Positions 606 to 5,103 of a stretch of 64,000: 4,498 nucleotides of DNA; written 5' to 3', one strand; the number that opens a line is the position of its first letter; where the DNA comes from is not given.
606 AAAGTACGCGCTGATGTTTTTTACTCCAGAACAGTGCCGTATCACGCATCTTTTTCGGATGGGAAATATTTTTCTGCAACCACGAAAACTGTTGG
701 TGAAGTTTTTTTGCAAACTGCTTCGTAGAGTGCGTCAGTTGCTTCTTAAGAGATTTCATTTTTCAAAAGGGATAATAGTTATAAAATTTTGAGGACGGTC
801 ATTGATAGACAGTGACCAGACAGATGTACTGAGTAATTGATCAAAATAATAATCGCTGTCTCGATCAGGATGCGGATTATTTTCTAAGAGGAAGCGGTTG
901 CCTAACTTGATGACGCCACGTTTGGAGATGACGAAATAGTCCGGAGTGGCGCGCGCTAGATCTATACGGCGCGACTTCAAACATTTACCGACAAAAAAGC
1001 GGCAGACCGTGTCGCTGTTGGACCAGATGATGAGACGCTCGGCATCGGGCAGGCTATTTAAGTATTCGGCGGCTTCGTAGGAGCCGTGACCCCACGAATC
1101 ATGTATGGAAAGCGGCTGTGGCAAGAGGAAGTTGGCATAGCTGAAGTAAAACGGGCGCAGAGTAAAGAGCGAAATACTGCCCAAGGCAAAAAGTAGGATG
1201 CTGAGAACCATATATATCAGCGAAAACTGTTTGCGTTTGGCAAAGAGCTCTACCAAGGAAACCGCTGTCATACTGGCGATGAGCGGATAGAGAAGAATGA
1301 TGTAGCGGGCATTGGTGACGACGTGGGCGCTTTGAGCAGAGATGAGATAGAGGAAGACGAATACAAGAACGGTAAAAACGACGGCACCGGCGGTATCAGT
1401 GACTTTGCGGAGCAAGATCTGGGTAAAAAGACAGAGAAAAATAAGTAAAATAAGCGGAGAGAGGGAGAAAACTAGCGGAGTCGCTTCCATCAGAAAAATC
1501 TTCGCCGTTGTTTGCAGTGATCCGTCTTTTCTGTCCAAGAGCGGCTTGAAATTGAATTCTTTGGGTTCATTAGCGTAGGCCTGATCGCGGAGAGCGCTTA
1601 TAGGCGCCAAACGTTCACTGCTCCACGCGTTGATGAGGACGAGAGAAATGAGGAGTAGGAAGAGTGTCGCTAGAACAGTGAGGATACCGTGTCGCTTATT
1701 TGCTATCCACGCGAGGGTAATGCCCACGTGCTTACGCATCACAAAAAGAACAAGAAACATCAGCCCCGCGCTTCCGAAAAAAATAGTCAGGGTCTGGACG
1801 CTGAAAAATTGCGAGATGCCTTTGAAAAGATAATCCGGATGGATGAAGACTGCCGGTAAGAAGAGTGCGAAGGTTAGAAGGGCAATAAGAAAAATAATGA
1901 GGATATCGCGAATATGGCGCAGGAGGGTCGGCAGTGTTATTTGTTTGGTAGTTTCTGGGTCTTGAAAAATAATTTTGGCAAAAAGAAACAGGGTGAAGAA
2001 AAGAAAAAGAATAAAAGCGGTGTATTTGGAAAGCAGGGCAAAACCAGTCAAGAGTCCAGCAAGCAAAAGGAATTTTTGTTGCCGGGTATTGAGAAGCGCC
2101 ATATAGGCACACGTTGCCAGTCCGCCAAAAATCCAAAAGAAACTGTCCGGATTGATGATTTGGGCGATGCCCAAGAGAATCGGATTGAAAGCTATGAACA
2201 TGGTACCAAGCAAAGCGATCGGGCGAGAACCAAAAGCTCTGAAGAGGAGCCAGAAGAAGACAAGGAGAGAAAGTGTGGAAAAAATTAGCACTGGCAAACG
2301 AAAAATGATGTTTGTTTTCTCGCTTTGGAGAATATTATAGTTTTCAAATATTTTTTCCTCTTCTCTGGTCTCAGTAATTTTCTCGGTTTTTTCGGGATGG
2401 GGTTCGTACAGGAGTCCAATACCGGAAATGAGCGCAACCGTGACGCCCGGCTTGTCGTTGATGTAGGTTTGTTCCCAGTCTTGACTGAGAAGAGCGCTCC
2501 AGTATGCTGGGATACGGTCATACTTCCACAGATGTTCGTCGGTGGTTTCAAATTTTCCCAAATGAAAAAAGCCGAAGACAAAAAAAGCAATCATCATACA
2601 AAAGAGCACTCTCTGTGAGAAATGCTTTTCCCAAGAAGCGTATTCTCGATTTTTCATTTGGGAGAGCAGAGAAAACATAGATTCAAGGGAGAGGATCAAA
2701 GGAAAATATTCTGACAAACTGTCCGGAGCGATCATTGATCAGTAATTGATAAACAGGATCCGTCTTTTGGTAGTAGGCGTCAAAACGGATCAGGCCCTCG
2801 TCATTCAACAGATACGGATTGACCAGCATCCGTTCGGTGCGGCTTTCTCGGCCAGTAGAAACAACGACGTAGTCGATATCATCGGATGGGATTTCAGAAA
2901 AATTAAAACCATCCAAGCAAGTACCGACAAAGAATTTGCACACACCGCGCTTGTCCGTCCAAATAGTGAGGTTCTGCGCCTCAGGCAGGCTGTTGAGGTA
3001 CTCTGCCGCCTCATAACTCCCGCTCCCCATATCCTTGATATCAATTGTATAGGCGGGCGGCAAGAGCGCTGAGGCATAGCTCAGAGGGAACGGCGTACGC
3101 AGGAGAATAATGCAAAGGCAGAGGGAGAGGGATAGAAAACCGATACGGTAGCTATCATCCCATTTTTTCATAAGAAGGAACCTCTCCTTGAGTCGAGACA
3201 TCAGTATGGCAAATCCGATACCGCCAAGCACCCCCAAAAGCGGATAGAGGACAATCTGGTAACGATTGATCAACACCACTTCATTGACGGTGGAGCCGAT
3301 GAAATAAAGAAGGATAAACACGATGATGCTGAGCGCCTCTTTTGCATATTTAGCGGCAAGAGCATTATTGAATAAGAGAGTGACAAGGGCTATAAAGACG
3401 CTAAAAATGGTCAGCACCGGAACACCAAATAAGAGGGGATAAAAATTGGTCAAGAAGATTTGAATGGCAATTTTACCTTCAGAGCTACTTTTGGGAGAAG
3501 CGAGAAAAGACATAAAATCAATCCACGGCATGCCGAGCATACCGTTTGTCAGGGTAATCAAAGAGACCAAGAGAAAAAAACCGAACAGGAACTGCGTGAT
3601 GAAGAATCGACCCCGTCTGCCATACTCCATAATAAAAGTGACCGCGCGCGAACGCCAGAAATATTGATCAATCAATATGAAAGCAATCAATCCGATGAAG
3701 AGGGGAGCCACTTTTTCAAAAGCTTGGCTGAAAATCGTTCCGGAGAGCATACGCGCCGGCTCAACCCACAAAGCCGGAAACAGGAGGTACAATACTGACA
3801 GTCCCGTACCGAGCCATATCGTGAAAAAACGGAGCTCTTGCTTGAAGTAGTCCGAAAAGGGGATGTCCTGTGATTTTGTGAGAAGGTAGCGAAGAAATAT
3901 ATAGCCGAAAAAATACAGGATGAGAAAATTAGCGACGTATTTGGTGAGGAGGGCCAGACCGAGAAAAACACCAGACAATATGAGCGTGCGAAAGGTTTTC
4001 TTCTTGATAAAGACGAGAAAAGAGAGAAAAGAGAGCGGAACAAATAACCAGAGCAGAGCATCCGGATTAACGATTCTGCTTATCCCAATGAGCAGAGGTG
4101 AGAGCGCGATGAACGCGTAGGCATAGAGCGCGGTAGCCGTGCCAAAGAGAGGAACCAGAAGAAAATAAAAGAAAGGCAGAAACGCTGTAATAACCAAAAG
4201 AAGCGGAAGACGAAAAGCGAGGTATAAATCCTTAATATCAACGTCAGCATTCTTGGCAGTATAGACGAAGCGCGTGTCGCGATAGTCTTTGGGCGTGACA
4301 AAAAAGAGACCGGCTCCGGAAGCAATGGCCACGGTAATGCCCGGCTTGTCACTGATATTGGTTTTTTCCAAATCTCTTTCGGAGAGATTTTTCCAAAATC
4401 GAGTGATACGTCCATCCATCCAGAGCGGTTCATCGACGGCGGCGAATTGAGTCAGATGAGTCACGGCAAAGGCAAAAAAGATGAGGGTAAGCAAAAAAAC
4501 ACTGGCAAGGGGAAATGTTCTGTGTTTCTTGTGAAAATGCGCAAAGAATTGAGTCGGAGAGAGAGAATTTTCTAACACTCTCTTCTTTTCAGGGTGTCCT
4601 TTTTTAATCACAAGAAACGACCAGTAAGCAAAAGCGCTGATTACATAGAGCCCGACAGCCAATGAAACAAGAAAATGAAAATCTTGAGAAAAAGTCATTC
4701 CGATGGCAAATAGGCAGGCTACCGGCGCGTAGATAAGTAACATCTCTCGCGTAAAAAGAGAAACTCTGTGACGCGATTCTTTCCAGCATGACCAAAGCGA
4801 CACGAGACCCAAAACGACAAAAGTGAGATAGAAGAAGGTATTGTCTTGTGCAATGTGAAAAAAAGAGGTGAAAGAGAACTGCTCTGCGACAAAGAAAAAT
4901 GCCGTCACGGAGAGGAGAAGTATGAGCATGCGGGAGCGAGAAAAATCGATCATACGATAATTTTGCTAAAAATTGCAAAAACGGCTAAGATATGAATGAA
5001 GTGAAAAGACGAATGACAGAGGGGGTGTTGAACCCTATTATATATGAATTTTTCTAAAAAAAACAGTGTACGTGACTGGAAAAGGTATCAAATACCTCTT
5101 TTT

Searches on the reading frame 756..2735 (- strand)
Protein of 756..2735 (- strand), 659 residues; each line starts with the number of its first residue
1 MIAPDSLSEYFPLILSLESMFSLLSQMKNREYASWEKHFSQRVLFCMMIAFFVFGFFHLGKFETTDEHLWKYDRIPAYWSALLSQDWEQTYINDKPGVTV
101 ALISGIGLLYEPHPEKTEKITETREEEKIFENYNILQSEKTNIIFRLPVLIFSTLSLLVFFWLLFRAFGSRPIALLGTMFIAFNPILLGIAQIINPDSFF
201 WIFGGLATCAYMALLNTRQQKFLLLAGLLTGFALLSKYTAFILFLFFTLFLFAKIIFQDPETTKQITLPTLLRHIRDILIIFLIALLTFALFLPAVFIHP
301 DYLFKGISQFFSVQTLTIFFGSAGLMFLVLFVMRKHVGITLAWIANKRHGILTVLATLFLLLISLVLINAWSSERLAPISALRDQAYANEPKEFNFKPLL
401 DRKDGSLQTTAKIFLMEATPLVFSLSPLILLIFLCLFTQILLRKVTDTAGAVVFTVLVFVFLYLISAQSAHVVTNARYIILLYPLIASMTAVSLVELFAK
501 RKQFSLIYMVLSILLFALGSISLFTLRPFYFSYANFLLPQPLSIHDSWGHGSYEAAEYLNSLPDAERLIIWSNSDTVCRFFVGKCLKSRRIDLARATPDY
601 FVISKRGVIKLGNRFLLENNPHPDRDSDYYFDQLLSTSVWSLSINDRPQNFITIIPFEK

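Call 8: search_protein_families(library=pfam, proteins=[window:756-2735:-], max_evalue=0.00001)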
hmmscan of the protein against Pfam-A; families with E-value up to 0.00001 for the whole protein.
window:756-2735:- (659 aa): 2 families
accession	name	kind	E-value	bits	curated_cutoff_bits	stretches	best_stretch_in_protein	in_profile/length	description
PF02366.24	PMT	-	2.9e-08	34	22.7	1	138-296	78-231/245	Dolichyl-phosphate-mannose-protein mannosyltransferase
PF13231.12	PMT_2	-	8.2e-07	29.8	26.1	1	146-254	25-132/160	Dolichyl-phosphate-mannose-protein mannosyltransferase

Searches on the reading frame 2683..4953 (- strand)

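Call 8: search_protein_families(library=pfam, proteins=[window:2683-4953:-], max_evalue=0.00001)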
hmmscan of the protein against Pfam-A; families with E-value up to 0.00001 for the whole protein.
window:2683-4953:- (756 aa): 2 families
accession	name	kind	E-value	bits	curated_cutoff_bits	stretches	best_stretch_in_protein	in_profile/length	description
PF13231.12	PMT_2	-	2.2e-12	47.9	26.1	1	245-355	22-132/160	Dolichyl-phosphate-mannose-protein mannosyltransferase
PF02366.24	PMT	-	5.4e-08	33.1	22.7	1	243-355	81-199/245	Dolichyl-phosphate-mannose-protein mannosyltransferase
